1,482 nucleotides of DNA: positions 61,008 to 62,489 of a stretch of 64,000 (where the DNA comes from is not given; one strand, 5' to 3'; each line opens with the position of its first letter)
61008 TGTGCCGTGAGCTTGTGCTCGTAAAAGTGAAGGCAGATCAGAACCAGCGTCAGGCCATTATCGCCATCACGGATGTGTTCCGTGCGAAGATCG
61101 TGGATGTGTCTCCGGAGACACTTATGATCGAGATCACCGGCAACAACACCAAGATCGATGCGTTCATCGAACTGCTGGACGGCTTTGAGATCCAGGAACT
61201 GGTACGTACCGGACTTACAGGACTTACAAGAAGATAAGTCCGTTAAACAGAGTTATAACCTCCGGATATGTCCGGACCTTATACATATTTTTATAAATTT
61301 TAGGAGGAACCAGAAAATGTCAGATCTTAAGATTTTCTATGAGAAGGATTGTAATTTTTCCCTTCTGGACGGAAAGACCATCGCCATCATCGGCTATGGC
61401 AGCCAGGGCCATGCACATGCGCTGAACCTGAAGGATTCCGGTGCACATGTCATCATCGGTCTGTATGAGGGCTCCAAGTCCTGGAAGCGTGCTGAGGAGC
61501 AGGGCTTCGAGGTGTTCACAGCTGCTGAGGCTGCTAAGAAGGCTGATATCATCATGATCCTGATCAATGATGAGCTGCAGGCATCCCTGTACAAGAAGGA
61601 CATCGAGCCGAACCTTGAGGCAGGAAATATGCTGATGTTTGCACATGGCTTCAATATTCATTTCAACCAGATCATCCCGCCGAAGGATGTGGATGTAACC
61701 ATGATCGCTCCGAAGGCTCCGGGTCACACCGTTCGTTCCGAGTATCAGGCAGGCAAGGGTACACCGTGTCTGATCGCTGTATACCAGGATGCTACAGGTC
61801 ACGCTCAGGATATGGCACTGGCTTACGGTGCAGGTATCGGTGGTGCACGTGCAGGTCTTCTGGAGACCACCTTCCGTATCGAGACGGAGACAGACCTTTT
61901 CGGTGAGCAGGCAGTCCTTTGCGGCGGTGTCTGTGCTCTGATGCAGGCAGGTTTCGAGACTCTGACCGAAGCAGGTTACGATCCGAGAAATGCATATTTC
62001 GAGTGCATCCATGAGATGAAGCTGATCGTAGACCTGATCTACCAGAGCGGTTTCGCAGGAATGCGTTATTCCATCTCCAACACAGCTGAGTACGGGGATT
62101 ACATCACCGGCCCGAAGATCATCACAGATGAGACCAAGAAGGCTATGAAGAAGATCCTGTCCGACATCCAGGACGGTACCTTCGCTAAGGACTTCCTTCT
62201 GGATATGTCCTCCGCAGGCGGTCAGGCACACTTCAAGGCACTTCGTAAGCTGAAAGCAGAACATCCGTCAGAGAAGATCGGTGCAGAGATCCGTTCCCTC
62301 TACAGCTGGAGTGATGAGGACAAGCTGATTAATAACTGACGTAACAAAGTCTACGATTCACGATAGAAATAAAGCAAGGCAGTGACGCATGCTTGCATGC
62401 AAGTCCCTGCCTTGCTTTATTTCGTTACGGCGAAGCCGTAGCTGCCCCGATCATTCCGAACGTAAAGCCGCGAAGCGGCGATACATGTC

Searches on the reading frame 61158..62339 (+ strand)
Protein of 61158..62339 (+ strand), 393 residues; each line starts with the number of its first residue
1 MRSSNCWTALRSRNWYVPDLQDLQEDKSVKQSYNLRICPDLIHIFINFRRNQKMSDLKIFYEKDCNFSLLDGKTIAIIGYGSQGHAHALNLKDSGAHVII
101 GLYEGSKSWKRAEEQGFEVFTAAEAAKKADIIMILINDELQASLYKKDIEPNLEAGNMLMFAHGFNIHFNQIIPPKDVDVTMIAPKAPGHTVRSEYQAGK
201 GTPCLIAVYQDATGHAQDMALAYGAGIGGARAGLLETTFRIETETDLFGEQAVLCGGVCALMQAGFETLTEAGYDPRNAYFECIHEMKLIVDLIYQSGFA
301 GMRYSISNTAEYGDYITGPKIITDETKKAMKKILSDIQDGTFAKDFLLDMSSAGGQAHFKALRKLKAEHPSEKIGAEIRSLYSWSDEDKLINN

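Call 48: search_protein_families(library=pfam, proteins=[window:61158-62339:+], max_evalue=0.001)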
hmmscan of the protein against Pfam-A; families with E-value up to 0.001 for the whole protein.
window:61158-62339:+ (393 aa): 6 families
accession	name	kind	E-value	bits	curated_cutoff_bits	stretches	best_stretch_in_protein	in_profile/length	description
PF07991.19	KARI_N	-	9.3e-79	263.2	20.6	1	70-233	2-165/165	Acetohydroxy acid isomeroreductase, NADPH-binding domain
PF01450.25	KARI_C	-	1e-59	201.5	29.1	1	239-384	1-144/144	Ketol-acid reductoisomerase, C-terminal domain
PF03807.23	F420_oxidored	-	7.1e-07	30.2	21.6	1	74-136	1-67/94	NADP oxidoreductase coenzyme F420-dependent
PF02826.25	2-Hacid_dh_C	-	9.6e-07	28.8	25.1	1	60-137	24-100/178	D-isomer specific 2-hydroxyacid dehydrogenase, NAD binding domain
PF00670.27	AdoHcyase_NAD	-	5.4e-06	27.1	27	1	69-133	20-83/162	S-adenosyl-L-homocysteine hydrolase, NAD binding domain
PF03446.21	NAD_binding_2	-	2.4e-05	24.8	21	1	74-160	1-90/161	NAD binding domain of 6-phosphogluconate dehydrogenase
